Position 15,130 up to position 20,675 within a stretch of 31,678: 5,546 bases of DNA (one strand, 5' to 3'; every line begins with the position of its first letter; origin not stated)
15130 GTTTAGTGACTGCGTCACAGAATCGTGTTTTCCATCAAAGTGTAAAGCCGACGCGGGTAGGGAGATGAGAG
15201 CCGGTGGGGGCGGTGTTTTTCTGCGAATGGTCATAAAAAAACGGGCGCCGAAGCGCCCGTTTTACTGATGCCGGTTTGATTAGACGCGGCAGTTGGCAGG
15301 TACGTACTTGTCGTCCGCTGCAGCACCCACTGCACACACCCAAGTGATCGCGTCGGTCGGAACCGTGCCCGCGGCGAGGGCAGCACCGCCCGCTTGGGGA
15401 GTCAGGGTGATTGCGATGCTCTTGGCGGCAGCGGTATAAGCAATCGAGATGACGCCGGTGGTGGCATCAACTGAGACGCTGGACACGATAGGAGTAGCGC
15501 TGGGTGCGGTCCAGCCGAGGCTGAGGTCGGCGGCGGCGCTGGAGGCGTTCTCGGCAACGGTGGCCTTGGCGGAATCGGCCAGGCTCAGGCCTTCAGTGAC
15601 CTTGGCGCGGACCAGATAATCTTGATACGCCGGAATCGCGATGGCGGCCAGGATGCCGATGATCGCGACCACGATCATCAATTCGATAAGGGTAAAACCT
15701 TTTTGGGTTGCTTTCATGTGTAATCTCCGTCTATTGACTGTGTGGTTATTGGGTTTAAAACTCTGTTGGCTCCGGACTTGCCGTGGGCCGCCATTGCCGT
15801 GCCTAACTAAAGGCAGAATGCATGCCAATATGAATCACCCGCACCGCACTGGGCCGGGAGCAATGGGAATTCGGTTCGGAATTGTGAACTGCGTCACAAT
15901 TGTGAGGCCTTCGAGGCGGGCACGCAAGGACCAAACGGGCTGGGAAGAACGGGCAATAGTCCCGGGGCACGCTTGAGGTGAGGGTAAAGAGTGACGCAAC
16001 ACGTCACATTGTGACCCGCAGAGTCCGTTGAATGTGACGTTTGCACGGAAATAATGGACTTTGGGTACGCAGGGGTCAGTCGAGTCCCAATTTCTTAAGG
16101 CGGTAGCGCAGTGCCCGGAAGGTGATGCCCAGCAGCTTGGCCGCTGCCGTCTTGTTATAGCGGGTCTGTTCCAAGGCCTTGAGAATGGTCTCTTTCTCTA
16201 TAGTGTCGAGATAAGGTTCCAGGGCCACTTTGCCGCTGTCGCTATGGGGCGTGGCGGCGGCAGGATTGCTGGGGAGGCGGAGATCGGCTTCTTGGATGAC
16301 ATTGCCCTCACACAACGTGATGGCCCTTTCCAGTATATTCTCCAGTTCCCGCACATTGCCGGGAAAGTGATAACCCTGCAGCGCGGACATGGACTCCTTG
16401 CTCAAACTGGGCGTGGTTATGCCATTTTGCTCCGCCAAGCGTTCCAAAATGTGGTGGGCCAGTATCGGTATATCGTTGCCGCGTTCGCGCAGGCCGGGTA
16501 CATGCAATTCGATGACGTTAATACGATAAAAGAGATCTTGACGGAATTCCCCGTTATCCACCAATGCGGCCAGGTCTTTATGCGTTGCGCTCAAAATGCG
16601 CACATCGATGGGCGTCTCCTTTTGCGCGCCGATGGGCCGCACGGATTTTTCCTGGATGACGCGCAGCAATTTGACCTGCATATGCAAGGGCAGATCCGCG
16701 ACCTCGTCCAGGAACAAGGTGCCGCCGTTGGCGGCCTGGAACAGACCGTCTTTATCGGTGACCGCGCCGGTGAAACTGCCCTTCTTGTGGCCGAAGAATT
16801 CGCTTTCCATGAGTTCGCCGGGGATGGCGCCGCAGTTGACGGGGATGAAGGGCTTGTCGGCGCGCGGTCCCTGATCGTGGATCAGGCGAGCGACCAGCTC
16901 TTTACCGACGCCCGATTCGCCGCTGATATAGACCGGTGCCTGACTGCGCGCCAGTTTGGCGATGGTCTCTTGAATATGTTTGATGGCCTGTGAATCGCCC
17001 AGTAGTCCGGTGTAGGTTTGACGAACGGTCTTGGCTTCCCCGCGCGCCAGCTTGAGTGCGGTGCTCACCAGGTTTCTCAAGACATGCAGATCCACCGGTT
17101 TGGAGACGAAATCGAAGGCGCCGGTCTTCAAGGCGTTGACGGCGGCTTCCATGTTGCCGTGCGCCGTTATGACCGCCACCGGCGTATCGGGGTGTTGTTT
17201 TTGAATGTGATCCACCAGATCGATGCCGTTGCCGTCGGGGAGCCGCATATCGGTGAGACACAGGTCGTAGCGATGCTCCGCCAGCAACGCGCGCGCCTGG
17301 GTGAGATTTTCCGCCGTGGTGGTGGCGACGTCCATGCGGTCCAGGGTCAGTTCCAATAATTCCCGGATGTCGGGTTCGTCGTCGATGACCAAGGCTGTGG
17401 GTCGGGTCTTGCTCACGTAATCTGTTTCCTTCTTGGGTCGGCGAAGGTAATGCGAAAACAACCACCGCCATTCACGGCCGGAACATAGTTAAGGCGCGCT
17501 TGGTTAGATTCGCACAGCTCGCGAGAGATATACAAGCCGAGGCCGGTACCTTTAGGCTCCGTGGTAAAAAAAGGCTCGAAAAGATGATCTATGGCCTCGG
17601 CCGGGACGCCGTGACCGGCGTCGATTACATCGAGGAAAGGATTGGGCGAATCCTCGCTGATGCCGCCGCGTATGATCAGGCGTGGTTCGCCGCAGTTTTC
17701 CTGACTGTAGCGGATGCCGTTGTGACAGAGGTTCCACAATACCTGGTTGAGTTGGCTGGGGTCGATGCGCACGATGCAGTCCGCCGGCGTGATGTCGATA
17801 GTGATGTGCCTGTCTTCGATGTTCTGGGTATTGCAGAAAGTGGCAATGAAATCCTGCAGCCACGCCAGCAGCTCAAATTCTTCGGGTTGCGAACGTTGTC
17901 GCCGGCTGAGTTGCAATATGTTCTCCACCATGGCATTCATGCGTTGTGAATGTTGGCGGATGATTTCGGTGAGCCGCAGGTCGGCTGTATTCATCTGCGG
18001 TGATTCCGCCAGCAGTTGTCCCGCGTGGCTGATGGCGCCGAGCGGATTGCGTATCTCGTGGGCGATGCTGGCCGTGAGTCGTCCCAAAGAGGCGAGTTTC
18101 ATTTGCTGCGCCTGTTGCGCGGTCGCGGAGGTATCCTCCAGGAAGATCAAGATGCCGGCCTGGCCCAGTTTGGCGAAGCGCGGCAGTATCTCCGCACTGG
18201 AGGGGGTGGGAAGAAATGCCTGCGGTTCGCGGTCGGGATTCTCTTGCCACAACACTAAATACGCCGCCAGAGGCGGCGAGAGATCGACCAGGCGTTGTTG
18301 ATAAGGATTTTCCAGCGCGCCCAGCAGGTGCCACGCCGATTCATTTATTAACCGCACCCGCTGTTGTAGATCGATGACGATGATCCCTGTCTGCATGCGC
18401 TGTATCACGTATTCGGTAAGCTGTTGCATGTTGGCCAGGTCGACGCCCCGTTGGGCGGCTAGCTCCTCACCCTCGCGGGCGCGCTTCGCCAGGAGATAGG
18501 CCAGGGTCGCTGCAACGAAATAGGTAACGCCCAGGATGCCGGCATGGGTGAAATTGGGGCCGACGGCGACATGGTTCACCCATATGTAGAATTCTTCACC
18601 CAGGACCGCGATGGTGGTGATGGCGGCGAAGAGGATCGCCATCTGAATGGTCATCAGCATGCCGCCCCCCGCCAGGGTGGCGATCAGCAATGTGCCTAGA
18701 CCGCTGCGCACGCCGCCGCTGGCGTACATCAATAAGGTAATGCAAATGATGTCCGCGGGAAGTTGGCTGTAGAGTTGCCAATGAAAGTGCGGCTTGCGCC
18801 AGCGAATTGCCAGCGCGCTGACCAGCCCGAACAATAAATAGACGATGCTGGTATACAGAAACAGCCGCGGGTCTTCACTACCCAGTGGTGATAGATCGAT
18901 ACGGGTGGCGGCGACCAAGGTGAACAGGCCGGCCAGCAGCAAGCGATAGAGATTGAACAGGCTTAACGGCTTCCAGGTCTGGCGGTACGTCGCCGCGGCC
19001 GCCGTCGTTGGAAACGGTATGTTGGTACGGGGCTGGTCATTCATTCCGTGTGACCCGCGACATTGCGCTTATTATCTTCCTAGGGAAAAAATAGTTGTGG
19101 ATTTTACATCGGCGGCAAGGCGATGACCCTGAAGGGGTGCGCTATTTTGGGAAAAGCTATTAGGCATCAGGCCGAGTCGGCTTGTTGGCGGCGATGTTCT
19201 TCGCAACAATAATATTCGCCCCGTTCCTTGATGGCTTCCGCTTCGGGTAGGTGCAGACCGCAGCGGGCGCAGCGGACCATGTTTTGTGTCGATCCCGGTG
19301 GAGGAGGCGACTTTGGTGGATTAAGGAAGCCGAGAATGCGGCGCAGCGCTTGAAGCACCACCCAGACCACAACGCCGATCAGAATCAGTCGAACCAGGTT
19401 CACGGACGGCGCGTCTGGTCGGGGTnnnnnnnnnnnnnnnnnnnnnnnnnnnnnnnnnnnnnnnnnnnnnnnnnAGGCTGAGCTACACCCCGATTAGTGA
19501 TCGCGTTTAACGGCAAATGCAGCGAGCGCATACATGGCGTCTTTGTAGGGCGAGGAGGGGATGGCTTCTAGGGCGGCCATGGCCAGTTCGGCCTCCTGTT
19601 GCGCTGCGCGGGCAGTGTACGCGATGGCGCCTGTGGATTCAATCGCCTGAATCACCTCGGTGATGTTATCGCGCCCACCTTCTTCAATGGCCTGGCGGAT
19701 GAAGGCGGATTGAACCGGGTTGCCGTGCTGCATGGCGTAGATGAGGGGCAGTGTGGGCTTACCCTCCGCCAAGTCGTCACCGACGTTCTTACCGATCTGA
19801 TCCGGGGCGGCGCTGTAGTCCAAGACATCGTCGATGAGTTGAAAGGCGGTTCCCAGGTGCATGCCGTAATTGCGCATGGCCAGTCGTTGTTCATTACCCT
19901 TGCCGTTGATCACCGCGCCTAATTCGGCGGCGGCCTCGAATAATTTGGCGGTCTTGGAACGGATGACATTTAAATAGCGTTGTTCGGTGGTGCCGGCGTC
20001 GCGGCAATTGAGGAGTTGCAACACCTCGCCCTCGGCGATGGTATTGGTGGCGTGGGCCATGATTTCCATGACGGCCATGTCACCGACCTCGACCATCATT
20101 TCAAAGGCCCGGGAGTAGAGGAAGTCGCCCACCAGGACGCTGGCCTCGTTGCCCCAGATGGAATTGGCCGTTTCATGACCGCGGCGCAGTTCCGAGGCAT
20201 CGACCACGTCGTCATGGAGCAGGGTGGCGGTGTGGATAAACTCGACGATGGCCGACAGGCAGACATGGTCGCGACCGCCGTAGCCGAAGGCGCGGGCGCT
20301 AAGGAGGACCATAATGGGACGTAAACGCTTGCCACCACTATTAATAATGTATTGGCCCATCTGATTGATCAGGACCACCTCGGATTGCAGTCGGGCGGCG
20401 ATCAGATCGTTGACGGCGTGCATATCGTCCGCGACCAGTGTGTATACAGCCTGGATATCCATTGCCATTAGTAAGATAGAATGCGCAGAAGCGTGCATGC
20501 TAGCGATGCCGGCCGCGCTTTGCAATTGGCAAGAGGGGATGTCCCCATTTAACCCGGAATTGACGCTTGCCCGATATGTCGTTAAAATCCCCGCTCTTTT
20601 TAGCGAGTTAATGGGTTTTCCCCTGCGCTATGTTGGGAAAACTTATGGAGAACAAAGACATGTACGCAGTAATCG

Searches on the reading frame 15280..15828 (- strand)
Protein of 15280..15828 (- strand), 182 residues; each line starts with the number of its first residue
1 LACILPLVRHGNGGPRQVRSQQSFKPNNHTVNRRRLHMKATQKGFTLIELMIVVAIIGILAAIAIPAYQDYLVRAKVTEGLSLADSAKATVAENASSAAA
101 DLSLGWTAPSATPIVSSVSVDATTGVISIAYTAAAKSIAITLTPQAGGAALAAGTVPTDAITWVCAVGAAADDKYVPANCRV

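Call 18: search_protein_families(library=pfam, proteins=[window:15280-15828:-], max_evalue=0.00001)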
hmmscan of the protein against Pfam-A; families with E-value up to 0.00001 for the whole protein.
window:15280-15828:- (182 aa): 2 families
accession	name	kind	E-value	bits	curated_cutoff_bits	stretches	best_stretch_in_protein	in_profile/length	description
PF00114.24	Pilin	-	5.5e-15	56.7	22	1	73-181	1-108/108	Pilin (bacterial filament)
PF07963.17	N_methyl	-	3.5e-10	39.5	21.2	1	41-65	3-27/27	Prokaryotic N-terminal methylation motif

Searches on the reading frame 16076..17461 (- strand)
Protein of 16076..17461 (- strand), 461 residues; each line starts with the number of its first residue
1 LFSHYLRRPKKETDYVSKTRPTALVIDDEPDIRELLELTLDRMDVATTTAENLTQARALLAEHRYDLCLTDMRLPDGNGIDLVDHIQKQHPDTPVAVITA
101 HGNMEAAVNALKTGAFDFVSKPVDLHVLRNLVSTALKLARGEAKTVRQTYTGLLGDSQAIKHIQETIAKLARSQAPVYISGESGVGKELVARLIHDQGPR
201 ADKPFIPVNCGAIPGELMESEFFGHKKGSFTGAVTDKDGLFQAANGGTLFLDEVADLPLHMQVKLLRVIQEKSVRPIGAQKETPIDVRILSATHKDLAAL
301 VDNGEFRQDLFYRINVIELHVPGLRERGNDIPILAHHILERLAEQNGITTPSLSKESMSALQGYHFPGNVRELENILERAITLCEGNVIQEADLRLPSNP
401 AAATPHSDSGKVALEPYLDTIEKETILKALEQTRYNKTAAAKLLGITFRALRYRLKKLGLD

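Call 18: search_protein_families(library=pfam, proteins=[window:16076-17461:-], max_evalue=0.00001)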
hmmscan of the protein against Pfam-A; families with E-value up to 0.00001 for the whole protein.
window:16076-17461:- (461 aa): 5 families
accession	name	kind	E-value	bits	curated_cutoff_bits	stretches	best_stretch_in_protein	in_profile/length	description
PF00158.32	Sigma54_activat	-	1.2e-69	233.7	20.2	1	154-319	2-167/168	Sigma-54 interaction domain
PF00072.30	Response_reg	-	2.5e-30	105.3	30.2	1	24-132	2-110/111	Response regulator receiver domain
PF14532.12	Sigma54_activ_2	-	7.9e-27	94.6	25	1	154-324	1-138/138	Sigma-54 interaction domain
PF25601.1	AAA_lid_14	-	2.6e-24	85.3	27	1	325-396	1-72/87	AAA+ ATPase lid domain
PF02954.25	HTH_8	-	3.7e-14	52.6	22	1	418-458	2-42/42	Bacterial regulatory protein, Fis family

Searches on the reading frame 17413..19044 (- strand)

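Call 18: search_protein_families(library=pfam, proteins=[window:17413-19044:-], max_evalue=0.00001)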
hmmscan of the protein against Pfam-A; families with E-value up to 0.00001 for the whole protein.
window:17413-19044:- (543 aa): 3 families
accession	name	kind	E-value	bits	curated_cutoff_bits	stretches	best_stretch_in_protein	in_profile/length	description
PF25323.1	6TM_PilS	-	1.1e-33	117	27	1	21-196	6-189/189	PilS-like transmembrane domain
PF02518.31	HATPase_c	-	2.9e-17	63.5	26.4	1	428-535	2-108/111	Histidine kinase-, DNA gyrase B-, and HSP90-like ATPase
PF00512.31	HisKA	-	1.3e-13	51.2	26.9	1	320-383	2-64/66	His Kinase A (phospho-acceptor) domain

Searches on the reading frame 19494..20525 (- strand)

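Call 18: search_protein_families(library=pfam, proteins=[window:19494-20525:-], max_evalue=0.00001)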
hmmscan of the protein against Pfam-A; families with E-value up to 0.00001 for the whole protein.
window:19494-20525:- (343 aa): 1 family
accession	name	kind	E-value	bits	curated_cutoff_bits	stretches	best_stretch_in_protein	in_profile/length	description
PF00348.22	polyprenyl_synt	-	1.1e-80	270.9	27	1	52-292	3-248/251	Polyprenyl synthetase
